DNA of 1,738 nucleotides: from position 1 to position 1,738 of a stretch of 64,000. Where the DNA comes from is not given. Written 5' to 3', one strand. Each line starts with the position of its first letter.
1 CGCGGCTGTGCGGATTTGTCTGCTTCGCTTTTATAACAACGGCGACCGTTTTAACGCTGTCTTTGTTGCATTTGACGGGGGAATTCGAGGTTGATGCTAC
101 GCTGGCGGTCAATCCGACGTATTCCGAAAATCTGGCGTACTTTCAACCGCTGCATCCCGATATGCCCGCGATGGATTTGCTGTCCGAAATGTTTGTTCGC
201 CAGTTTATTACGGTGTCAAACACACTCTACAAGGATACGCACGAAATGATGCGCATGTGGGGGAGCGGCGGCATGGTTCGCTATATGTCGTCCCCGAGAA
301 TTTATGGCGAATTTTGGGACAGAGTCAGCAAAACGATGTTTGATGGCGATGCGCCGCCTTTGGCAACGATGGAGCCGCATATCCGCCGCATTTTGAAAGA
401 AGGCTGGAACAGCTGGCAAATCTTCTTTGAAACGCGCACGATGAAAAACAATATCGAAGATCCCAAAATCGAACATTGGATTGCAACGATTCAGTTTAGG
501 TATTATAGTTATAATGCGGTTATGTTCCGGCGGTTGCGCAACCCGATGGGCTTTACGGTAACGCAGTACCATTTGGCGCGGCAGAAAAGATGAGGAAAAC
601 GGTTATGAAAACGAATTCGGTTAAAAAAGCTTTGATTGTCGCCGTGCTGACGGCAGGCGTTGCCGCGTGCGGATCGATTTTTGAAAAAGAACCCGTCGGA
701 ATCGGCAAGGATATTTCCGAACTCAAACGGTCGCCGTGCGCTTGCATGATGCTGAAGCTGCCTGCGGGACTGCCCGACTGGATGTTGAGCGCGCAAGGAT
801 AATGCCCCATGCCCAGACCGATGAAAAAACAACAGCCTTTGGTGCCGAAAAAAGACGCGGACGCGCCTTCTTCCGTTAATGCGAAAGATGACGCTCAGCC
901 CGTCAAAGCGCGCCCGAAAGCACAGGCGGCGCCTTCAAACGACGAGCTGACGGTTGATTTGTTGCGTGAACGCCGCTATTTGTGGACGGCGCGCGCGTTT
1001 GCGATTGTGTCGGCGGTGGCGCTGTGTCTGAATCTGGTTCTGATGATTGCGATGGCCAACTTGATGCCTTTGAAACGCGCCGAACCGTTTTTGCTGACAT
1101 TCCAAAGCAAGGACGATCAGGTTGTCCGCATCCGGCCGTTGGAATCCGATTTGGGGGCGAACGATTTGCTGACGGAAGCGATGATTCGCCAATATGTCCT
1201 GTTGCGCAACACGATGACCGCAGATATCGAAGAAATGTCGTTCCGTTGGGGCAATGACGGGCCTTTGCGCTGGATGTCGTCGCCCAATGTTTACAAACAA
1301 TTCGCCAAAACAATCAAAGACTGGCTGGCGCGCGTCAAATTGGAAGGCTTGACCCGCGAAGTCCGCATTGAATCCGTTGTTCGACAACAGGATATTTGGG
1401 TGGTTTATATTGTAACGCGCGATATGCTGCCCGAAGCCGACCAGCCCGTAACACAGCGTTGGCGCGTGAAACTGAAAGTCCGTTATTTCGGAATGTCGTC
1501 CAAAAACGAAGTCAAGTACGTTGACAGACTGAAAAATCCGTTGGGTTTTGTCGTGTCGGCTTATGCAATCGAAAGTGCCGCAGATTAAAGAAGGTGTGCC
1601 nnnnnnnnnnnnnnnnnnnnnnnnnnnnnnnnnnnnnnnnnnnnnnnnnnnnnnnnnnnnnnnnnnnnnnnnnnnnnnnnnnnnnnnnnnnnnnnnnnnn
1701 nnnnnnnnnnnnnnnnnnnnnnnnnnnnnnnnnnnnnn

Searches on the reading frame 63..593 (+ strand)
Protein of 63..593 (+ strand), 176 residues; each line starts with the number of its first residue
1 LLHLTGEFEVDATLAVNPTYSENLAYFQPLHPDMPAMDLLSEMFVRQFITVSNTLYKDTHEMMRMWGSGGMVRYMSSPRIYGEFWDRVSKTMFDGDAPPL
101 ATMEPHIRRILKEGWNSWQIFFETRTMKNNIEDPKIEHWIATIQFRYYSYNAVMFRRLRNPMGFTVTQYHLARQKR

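Call 3: search_protein_families(library=pfam, proteins=[window:63-593:+], max_evalue=1)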
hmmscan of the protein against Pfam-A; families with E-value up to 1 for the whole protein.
window:63-593:+ (176 aa): 1 family
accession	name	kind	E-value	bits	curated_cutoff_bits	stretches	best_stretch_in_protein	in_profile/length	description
PF04335.19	VirB8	-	4.6e-10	40.1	23.2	1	36-171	74-210/213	VirB8 protein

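Call 4: search_protein_families(library=ncbifam, proteins=[window:63-593:+], max_evalue=1)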
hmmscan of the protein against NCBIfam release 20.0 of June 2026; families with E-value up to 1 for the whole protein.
window:63-593:+ (176 aa): 1 family
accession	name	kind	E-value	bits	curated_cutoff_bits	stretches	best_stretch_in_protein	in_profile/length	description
NF010439.0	PRK13865.1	equivalog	0.011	15.2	188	1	124-171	178-224/237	type IV secretion system protein VirB8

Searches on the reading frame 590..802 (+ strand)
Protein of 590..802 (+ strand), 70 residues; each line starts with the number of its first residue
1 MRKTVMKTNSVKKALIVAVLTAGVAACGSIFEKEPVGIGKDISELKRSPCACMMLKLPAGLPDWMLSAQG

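Call 3: search_protein_families(library=pfam, proteins=[window:590-802:+], max_evalue=1)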
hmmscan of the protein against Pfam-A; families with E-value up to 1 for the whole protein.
window:590-802:+ (70 aa): 0 families

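Call 4: search_protein_families(library=ncbifam, proteins=[window:590-802:+], max_evalue=1)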
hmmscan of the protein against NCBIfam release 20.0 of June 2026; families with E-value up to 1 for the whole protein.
window:590-802:+ (70 aa): 1 family
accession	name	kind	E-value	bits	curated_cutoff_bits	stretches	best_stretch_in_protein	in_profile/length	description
TIGR00709.1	dat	subfamily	0.16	10.5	401.6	1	12-47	240-275/442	diaminobutyrate--2-oxoglutarate transaminase family protein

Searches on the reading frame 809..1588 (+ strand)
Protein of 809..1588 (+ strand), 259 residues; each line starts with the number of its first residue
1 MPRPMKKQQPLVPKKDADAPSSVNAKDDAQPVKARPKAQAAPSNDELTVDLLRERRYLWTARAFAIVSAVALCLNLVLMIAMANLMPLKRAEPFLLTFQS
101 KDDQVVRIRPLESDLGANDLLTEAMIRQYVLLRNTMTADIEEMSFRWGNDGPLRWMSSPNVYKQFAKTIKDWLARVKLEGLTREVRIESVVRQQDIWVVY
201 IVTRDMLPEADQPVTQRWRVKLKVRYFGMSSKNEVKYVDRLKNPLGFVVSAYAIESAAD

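Call 3: search_protein_families(library=pfam, proteins=[window:809-1588:+], max_evalue=1)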
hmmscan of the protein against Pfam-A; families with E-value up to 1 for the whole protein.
window:809-1588:+ (259 aa): 2 families
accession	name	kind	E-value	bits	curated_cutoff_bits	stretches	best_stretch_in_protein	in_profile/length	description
PF04335.19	VirB8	-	4.7e-22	79.3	23.2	1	61-254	17-210/213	VirB8 protein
PF07344.16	Amastin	-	0.074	13.4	27.2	1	53-97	57-101/157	Amastin surface glycoprotein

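Call 4: search_protein_families(library=ncbifam, proteins=[window:809-1588:+], max_evalue=1)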
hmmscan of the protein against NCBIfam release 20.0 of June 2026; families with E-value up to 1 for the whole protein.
window:809-1588:+ (259 aa): 1 family
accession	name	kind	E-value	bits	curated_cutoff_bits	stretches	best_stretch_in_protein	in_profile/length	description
NF010439.0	PRK13865.1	equivalog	1.3e-06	28.1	188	1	60-254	36-224/237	type IV secretion system protein VirB8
